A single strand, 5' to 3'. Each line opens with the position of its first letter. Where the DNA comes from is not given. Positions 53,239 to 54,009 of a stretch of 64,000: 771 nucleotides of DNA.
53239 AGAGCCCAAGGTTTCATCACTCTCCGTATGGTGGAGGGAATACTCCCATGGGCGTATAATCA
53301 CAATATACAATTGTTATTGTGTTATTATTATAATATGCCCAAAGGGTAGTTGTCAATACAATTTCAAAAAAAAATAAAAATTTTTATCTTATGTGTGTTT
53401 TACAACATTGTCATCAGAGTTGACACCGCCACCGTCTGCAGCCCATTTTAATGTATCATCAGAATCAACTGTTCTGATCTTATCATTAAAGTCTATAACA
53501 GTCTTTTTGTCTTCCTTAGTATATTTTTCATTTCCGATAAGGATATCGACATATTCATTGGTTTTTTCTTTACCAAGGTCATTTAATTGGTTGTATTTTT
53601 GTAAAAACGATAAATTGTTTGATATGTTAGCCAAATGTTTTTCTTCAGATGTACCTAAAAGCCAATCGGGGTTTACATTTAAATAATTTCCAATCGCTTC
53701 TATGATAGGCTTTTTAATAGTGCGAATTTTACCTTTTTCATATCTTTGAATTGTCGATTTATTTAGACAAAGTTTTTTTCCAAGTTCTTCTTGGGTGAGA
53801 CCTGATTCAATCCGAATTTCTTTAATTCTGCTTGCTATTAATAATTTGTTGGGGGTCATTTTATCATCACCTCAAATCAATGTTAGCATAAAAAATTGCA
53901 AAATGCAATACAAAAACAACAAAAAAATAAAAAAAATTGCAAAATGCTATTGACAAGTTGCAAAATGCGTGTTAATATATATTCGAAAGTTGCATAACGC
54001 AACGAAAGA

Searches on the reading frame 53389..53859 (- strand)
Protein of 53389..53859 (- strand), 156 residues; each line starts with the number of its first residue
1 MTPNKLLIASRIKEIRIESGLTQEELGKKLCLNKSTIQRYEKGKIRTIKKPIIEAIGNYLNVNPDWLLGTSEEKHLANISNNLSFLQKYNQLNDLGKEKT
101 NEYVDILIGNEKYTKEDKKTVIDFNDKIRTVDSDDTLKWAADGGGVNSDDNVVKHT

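Call 4: search_protein_families(library=pfam, max_evalue=1, proteins=[window:53392-53859:-])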
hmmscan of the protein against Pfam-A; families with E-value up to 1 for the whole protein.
seq(156 aa): 10 families
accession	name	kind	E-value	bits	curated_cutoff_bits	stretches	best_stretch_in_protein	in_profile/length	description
PF01381.28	HTH_3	-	1.4e-14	54.3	23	1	12-67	1-55/55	Helix-turn-helix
PF12844.13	HTH_19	-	1.9e-10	40.9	30.2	1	10-68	2-59/64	Helix-turn-helix domain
PF13560.12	HTH_31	-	5.6e-10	39.8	27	1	9-65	3-59/64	Helix-turn-helix domain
PF13443.12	HTH_26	-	2.4e-06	28.1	22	1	11-68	1-58/63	Cro/C1-type HTH DNA-binding domain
PF13744.12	HTH_37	-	0.0072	16.5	27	1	5-48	16-59/80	Helix-turn-helix domain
PF13413.12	HTH_25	-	0.023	15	24.6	1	12-62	2-57/62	Helix-turn-helix domain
PF20432.4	Xre-like-HTH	-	0.047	14.4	25.8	1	14-43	17-48/63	Antitoxin Xre-like helix-turn-helix domain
PF15731.11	MqsA_antitoxin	-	0.061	13.9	30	1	9-48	71-110/131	Antitoxin component of bacterial toxin-antitoxin system, MqsA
PF17762.8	HTH_ParB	-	0.14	12.7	22.6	1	9-38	9-38/102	ParB HTH domain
PF22495.2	HTH_92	-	0.22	11.3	27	1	13-52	1-38/45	RsaL-like HTH domain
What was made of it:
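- On ImmA/IrrE metalloprotease (M78, PF06114, COG2856): Window repressor 53859..53389 has HTH_3 only (call 4).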

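Call 21: list_cluster_members(proteins=[window:52046-52441:-, window:51625-52125:-, window:51625-52092:-, window:53389-53859:-, window:52525-53208:-, window:50057-51187:-, window:51240-51608:-])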
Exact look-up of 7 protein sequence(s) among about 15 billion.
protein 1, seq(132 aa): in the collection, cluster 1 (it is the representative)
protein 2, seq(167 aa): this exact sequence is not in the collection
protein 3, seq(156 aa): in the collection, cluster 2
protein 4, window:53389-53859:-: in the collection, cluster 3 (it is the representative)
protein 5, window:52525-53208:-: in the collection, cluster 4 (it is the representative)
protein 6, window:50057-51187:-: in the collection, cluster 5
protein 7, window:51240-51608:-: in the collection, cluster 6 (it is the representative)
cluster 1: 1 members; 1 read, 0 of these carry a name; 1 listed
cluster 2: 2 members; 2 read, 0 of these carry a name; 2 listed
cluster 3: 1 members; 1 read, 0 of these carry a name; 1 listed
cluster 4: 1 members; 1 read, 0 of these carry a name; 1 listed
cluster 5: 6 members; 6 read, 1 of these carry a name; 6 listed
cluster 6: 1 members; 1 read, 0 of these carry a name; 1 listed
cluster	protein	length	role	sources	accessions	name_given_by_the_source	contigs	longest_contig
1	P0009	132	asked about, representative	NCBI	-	-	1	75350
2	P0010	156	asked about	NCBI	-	-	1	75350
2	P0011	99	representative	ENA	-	-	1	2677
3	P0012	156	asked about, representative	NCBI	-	-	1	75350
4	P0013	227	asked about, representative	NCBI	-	-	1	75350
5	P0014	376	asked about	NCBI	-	-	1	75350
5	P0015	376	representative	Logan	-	-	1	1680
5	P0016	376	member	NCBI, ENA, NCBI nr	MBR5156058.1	MAG: site-specific integrase [Clostridia bacterium] | site-specific integrase [Clostridia bacterium]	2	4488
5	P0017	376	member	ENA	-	-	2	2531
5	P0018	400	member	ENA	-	-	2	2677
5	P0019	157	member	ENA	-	-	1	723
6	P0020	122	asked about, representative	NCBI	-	-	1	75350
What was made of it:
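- The window comes from a 75-kb NCBI contig, and the integrase's near relatives are MAG proteins (call 21).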

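Call 70: search_protein_families(library=ncbifam, max_evalue=0.1, proteins=[P0010])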
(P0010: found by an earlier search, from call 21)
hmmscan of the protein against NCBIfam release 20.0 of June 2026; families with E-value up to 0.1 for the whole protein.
P0010 (156 aa): 0 families

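Call 71: search_protein_families(library=phrogs, max_evalue=0.001, proteins=[P0010, window:53389-53859:-])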
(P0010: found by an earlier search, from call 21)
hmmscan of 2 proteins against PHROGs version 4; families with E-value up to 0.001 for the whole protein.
P0010 (156 aa): 1 family
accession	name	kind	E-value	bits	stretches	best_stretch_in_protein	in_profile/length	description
phrog_14556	-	unknown function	1.3e-05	25.2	1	109-156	405-450/451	-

window:53389-53859:- (156 aa): 20 families
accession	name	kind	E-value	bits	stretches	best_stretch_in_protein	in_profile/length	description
phrog_8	-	transcription regulation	1.3e-20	75.1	1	8-127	77-179/346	transcriptional regulator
phrog_2967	-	transcription regulation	9.4e-17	62.3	1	5-139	8-133/225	transcriptional regulator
phrog_3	-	transcription regulation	1.7e-15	58.7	1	5-126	86-230/430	transcriptional repressor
phrog_4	-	transcription regulation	5.7e-14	52.9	1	5-113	134-227/400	transcriptional repressor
phrog_2328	-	transcription regulation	8e-09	36.4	1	5-70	13-77/128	transcriptional repressor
phrog_2439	-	transcription regulation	1.2e-08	35.2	1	6-125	6-123/367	transcriptional regulator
phrog_5823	-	transcription regulation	2.3e-06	28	1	8-74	7-73/404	transcriptional regulator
phrog_4836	-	transcription regulation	4.4e-06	27.4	1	10-108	78-182/194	CII-like regulator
phrog_13326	-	unknown function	6.4e-05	24.1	1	22-138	9-121/151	-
phrog_17513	-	transcription regulation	0.00011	23.2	1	11-55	13-57/118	transcriptional regulator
phrog_3037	-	transcription regulation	0.00011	23.1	1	8-96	27-92/189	transcriptional repressor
phrog_1373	-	transcription regulation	0.00015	22.8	1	10-75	66-130/166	transcriptional regulator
phrog_7241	-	transcription regulation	0.00017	22.6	1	10-68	64-121/122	transcriptional regulator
phrog_147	-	transcription regulation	0.00018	22.8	1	8-59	5-58/100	transcriptional regulator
phrog_4779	-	transcription regulation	0.00024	22.6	1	9-63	4-59/98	transcriptional regulator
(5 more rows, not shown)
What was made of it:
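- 53389..53859 (-): XRE/CI-type repressor (156 aa, HTH_3, no S24 autoprotease domain). It is the presumed substrate. Call 4 (PF01381, 1.4e-14); call 71.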
